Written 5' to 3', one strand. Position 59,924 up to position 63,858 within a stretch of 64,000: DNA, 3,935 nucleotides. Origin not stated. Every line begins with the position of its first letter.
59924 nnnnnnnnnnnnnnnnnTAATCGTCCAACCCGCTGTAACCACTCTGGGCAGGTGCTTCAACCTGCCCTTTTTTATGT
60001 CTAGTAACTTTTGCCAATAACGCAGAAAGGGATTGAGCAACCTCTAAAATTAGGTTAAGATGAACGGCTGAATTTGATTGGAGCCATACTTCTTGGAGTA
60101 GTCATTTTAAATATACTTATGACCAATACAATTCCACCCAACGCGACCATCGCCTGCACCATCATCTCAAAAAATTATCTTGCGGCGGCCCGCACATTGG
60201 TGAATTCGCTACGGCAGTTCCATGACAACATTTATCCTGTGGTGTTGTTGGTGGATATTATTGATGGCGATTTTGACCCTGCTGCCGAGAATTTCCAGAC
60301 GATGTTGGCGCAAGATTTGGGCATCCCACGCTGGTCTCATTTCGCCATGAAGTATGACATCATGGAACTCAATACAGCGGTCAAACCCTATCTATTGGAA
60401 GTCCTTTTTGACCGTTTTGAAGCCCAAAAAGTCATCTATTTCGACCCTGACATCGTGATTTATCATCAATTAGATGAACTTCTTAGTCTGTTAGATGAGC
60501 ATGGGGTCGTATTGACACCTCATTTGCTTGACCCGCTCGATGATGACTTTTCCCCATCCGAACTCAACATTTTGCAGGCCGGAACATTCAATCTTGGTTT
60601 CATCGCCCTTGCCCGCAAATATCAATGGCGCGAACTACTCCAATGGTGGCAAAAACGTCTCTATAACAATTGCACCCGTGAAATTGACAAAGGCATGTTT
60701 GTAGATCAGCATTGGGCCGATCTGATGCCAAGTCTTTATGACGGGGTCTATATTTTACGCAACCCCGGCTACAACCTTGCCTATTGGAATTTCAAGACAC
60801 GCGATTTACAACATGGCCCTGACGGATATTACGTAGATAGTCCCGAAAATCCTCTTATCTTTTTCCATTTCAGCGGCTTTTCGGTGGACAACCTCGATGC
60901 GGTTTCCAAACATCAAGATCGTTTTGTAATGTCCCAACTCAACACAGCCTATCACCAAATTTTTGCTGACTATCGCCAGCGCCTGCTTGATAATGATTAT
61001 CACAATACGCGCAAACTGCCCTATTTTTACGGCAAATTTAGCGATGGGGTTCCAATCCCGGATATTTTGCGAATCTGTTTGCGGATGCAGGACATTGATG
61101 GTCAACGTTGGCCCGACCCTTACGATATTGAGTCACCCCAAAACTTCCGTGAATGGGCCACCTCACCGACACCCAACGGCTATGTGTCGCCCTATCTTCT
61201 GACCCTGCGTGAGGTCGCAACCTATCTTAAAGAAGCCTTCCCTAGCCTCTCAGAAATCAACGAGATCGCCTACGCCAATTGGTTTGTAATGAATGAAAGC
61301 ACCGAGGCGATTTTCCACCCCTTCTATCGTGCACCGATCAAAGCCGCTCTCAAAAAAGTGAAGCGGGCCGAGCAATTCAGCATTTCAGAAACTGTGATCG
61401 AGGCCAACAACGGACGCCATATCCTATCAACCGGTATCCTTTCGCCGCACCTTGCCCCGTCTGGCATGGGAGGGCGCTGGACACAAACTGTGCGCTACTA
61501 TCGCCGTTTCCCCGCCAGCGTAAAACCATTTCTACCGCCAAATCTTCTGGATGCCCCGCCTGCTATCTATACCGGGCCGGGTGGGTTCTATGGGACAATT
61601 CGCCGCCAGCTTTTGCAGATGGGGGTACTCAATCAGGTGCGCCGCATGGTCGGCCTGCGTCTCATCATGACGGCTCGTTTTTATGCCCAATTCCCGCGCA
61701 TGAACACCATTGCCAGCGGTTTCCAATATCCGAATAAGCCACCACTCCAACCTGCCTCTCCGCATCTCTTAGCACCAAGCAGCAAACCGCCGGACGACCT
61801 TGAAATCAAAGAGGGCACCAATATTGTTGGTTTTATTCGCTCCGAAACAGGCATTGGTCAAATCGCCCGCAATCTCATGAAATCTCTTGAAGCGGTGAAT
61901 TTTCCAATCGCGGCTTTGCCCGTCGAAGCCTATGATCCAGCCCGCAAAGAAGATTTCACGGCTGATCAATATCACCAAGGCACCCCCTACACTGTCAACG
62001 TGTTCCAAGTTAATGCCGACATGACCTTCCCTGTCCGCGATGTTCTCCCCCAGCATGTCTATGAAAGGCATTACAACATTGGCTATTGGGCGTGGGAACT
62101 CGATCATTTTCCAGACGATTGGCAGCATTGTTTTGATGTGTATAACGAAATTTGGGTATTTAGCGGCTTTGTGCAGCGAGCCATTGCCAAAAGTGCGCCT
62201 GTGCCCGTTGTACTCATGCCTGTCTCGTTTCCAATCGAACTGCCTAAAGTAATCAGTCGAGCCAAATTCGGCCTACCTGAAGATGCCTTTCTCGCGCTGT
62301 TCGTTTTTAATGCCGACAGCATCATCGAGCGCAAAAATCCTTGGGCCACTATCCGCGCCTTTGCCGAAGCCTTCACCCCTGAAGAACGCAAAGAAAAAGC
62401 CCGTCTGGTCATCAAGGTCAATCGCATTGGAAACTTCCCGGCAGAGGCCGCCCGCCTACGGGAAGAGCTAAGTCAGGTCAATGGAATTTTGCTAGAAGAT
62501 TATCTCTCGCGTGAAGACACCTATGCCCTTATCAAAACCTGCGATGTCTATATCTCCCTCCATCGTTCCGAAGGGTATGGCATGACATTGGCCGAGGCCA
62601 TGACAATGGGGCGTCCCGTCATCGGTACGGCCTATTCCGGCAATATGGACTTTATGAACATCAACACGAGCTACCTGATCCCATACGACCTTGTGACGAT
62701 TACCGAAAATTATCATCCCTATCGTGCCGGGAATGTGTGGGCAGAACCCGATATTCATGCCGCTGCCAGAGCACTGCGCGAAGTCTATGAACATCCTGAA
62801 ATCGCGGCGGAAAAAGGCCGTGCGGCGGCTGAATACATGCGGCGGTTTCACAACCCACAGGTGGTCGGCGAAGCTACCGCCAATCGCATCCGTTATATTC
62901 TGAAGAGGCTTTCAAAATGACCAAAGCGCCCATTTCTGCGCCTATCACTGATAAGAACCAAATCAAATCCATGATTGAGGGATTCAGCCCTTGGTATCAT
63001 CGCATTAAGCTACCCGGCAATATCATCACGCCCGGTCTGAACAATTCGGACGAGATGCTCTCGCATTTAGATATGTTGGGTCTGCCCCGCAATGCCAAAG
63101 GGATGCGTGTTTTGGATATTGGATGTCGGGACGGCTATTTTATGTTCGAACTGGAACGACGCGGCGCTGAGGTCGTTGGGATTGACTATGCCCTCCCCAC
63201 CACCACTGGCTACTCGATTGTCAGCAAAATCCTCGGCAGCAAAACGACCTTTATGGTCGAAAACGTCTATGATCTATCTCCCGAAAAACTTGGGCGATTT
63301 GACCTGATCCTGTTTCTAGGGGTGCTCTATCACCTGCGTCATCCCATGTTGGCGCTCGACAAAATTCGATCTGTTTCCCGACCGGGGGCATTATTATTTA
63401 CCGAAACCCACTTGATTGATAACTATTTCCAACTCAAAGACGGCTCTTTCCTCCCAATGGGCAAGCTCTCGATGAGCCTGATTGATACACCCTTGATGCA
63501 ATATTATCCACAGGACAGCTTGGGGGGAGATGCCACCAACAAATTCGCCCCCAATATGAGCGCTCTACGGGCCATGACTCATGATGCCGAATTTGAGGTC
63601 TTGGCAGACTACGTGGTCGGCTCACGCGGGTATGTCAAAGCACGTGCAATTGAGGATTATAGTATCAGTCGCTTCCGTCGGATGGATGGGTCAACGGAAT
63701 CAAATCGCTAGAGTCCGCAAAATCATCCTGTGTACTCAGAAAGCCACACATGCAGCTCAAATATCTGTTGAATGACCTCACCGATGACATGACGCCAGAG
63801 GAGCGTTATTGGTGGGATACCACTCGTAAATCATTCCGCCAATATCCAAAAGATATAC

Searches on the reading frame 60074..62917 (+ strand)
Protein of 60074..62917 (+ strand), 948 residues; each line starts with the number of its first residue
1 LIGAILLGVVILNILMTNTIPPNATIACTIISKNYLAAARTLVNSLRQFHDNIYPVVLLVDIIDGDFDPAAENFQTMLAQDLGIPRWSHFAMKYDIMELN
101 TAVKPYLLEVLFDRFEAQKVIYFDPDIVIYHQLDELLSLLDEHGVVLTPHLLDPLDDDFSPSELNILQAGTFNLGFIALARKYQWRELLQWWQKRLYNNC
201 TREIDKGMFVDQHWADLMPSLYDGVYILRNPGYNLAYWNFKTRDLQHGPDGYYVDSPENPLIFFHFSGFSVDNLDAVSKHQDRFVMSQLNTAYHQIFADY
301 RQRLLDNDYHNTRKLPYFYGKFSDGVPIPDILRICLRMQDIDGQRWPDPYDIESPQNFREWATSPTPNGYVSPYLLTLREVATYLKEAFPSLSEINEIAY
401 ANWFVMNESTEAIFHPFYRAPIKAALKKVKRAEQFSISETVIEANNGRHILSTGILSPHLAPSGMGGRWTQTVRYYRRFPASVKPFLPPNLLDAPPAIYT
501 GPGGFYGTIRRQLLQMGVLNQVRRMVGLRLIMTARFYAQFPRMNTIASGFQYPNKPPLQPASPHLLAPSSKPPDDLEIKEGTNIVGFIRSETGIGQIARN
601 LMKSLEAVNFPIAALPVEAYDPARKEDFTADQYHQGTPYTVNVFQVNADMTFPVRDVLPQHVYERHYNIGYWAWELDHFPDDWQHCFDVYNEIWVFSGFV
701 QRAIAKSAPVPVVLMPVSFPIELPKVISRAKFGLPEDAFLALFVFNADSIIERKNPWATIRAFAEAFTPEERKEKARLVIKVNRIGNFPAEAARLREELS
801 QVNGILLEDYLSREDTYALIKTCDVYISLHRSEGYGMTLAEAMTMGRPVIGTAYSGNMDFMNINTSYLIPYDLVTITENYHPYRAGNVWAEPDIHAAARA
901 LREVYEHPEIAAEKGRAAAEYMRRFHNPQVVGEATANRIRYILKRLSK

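Call 18: search_protein_families(library=pfam, proteins=[window:60074-62917:+], max_evalue=0.001)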
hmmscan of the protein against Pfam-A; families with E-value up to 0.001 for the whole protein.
window:60074-62917:+ (948 aa): 3 families
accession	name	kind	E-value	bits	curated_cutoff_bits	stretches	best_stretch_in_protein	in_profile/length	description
PF00534.26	Glycos_transf_1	-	2.3e-12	47.2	26.4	1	729-909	6-160/172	Glycosyl transferases group 1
PF13692.12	Glyco_trans_1_4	-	3.6e-11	43.9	27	1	759-870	16-125/142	Glycosyl transferases group 1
PF20706.3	GT4-conflict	-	2.3e-06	27.3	26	1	753-922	211-372/385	Family 4 Glycosyltransferase in conflict systems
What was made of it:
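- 60074..63711 (+): Downstream glycan genes: a large GT4 protein (60074-62920) and a methyltransferase (62917-63711). Pfam (call 18).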

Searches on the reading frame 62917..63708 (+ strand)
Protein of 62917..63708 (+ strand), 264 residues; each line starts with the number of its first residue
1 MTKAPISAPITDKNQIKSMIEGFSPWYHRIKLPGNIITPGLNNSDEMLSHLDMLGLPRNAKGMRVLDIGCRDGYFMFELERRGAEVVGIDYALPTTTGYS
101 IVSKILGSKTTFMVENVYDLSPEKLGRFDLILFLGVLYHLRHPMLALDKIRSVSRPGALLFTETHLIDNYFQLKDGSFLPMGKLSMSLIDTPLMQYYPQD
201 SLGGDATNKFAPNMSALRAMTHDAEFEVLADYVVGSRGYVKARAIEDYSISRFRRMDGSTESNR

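Call 18: search_protein_families(library=pfam, proteins=[window:62917-63708:+], max_evalue=0.001)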
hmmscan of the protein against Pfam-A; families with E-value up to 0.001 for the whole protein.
window:62917-63708:+ (264 aa): 6 families
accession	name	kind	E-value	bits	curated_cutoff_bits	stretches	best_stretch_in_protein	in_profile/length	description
PF13489.12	Methyltransf_23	-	1.4e-16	61.1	27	1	56-203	17-151/164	Methyltransferase domain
PF08003.17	Methyltransf_9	-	6.1e-13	48.8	23.8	1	59-168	113-223/315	Protein of unknown function (DUF1698)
PF08241.18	Methyltransf_11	-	2.1e-10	41.5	21.2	1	66-161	1-94/95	Methyltransferase domain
PF13847.12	Methyltransf_31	-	1.4e-09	38.2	27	1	61-165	3-112/145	Methyltransferase domain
PF08242.18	Methyltransf_12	-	3.5e-09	37.7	30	1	66-160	1-98/98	Methyltransferase domain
PF13649.12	Methyltransf_25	-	9.7e-09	36.2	27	1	65-157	1-96/97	Methyltransferase domain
